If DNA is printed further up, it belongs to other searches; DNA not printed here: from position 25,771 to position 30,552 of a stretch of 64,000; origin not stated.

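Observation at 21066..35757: Methyl-branch Wood-Ljungdahl operon merging MetFV with Hdr-like and Flx-like modules but lacking HdrB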

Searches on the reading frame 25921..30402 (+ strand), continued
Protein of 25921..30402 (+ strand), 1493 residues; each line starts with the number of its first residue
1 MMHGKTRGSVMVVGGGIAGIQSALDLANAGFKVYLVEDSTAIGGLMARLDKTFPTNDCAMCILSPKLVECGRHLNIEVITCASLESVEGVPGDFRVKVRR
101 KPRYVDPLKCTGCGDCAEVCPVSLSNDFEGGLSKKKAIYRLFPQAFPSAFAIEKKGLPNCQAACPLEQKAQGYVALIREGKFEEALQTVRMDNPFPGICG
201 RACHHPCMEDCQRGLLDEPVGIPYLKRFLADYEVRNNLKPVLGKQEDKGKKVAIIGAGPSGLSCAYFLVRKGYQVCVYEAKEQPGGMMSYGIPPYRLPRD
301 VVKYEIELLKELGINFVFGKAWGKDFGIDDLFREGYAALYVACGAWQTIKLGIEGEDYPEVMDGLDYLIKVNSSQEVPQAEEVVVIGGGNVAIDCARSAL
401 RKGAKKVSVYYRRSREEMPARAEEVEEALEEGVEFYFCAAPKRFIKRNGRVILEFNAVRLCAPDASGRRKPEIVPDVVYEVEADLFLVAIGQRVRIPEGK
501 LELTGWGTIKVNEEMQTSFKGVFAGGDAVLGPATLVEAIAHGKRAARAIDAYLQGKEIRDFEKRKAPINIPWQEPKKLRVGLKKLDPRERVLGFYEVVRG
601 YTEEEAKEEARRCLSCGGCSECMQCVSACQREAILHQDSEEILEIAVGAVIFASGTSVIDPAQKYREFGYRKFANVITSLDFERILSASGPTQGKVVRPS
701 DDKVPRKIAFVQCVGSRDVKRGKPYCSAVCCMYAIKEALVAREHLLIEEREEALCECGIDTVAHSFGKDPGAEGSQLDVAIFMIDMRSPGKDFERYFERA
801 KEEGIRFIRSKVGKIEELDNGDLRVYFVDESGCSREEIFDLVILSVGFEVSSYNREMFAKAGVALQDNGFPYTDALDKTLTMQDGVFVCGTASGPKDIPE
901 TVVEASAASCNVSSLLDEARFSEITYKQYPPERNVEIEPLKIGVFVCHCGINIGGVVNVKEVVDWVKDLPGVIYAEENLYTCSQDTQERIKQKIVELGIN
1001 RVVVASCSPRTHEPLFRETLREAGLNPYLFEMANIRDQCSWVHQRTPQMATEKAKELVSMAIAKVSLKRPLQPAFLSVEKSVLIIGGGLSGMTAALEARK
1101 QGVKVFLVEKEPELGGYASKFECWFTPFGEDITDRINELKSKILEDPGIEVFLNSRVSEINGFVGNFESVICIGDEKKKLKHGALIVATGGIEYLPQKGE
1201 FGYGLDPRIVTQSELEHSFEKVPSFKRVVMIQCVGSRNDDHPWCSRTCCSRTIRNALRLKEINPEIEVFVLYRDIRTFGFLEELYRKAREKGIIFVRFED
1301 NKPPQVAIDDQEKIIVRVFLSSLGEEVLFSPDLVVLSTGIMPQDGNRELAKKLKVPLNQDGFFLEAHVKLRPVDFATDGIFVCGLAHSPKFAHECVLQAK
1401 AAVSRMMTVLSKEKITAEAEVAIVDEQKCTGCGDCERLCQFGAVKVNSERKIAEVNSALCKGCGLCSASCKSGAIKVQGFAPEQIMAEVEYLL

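Call 33: search_solved_structures(query=window:25951-30402:+, max_evalue=1e-100, show_alignments=3)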
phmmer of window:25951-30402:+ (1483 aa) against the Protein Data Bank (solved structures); distinct sequences matched with E-value up to 1e-100: 8.
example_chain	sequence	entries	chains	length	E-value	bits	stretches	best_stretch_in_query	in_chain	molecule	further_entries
8rvu_a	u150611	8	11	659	5.6e-185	620.6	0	1-144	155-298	H(2):CoB-CoM heterodisulfide,ferredoxin reductase subunit A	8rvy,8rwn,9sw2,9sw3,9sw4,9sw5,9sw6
8rvv_A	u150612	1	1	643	3.7e-184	617.9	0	1-144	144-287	H(2):CoB-CoM heterodisulfide,ferredoxin reductase subunit A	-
5odc_A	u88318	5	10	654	1.6e-173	582.7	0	1-145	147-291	Heterodisulfide reductase, subunit A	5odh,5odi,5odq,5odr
7bkb_A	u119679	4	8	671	6.6e-150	504.4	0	929-1086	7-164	CoB--CoM heterodisulfide reductase iron-sulfur subunit A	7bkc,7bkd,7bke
9sfi_A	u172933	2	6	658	9.4e-149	500.6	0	1-145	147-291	CoB--CoM heterodisulfide reductase iron-sulfur subunit A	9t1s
9bov_A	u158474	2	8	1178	7.4e-118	398.2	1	147-615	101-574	Molybdopterin oxidoreductase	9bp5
8oh5_C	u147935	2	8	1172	2.9e-106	359.8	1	147-616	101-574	Formate dehydrogenase-O, major subunit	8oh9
9n5u_A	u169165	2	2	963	4.3e-103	349.2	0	149-547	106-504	NfnA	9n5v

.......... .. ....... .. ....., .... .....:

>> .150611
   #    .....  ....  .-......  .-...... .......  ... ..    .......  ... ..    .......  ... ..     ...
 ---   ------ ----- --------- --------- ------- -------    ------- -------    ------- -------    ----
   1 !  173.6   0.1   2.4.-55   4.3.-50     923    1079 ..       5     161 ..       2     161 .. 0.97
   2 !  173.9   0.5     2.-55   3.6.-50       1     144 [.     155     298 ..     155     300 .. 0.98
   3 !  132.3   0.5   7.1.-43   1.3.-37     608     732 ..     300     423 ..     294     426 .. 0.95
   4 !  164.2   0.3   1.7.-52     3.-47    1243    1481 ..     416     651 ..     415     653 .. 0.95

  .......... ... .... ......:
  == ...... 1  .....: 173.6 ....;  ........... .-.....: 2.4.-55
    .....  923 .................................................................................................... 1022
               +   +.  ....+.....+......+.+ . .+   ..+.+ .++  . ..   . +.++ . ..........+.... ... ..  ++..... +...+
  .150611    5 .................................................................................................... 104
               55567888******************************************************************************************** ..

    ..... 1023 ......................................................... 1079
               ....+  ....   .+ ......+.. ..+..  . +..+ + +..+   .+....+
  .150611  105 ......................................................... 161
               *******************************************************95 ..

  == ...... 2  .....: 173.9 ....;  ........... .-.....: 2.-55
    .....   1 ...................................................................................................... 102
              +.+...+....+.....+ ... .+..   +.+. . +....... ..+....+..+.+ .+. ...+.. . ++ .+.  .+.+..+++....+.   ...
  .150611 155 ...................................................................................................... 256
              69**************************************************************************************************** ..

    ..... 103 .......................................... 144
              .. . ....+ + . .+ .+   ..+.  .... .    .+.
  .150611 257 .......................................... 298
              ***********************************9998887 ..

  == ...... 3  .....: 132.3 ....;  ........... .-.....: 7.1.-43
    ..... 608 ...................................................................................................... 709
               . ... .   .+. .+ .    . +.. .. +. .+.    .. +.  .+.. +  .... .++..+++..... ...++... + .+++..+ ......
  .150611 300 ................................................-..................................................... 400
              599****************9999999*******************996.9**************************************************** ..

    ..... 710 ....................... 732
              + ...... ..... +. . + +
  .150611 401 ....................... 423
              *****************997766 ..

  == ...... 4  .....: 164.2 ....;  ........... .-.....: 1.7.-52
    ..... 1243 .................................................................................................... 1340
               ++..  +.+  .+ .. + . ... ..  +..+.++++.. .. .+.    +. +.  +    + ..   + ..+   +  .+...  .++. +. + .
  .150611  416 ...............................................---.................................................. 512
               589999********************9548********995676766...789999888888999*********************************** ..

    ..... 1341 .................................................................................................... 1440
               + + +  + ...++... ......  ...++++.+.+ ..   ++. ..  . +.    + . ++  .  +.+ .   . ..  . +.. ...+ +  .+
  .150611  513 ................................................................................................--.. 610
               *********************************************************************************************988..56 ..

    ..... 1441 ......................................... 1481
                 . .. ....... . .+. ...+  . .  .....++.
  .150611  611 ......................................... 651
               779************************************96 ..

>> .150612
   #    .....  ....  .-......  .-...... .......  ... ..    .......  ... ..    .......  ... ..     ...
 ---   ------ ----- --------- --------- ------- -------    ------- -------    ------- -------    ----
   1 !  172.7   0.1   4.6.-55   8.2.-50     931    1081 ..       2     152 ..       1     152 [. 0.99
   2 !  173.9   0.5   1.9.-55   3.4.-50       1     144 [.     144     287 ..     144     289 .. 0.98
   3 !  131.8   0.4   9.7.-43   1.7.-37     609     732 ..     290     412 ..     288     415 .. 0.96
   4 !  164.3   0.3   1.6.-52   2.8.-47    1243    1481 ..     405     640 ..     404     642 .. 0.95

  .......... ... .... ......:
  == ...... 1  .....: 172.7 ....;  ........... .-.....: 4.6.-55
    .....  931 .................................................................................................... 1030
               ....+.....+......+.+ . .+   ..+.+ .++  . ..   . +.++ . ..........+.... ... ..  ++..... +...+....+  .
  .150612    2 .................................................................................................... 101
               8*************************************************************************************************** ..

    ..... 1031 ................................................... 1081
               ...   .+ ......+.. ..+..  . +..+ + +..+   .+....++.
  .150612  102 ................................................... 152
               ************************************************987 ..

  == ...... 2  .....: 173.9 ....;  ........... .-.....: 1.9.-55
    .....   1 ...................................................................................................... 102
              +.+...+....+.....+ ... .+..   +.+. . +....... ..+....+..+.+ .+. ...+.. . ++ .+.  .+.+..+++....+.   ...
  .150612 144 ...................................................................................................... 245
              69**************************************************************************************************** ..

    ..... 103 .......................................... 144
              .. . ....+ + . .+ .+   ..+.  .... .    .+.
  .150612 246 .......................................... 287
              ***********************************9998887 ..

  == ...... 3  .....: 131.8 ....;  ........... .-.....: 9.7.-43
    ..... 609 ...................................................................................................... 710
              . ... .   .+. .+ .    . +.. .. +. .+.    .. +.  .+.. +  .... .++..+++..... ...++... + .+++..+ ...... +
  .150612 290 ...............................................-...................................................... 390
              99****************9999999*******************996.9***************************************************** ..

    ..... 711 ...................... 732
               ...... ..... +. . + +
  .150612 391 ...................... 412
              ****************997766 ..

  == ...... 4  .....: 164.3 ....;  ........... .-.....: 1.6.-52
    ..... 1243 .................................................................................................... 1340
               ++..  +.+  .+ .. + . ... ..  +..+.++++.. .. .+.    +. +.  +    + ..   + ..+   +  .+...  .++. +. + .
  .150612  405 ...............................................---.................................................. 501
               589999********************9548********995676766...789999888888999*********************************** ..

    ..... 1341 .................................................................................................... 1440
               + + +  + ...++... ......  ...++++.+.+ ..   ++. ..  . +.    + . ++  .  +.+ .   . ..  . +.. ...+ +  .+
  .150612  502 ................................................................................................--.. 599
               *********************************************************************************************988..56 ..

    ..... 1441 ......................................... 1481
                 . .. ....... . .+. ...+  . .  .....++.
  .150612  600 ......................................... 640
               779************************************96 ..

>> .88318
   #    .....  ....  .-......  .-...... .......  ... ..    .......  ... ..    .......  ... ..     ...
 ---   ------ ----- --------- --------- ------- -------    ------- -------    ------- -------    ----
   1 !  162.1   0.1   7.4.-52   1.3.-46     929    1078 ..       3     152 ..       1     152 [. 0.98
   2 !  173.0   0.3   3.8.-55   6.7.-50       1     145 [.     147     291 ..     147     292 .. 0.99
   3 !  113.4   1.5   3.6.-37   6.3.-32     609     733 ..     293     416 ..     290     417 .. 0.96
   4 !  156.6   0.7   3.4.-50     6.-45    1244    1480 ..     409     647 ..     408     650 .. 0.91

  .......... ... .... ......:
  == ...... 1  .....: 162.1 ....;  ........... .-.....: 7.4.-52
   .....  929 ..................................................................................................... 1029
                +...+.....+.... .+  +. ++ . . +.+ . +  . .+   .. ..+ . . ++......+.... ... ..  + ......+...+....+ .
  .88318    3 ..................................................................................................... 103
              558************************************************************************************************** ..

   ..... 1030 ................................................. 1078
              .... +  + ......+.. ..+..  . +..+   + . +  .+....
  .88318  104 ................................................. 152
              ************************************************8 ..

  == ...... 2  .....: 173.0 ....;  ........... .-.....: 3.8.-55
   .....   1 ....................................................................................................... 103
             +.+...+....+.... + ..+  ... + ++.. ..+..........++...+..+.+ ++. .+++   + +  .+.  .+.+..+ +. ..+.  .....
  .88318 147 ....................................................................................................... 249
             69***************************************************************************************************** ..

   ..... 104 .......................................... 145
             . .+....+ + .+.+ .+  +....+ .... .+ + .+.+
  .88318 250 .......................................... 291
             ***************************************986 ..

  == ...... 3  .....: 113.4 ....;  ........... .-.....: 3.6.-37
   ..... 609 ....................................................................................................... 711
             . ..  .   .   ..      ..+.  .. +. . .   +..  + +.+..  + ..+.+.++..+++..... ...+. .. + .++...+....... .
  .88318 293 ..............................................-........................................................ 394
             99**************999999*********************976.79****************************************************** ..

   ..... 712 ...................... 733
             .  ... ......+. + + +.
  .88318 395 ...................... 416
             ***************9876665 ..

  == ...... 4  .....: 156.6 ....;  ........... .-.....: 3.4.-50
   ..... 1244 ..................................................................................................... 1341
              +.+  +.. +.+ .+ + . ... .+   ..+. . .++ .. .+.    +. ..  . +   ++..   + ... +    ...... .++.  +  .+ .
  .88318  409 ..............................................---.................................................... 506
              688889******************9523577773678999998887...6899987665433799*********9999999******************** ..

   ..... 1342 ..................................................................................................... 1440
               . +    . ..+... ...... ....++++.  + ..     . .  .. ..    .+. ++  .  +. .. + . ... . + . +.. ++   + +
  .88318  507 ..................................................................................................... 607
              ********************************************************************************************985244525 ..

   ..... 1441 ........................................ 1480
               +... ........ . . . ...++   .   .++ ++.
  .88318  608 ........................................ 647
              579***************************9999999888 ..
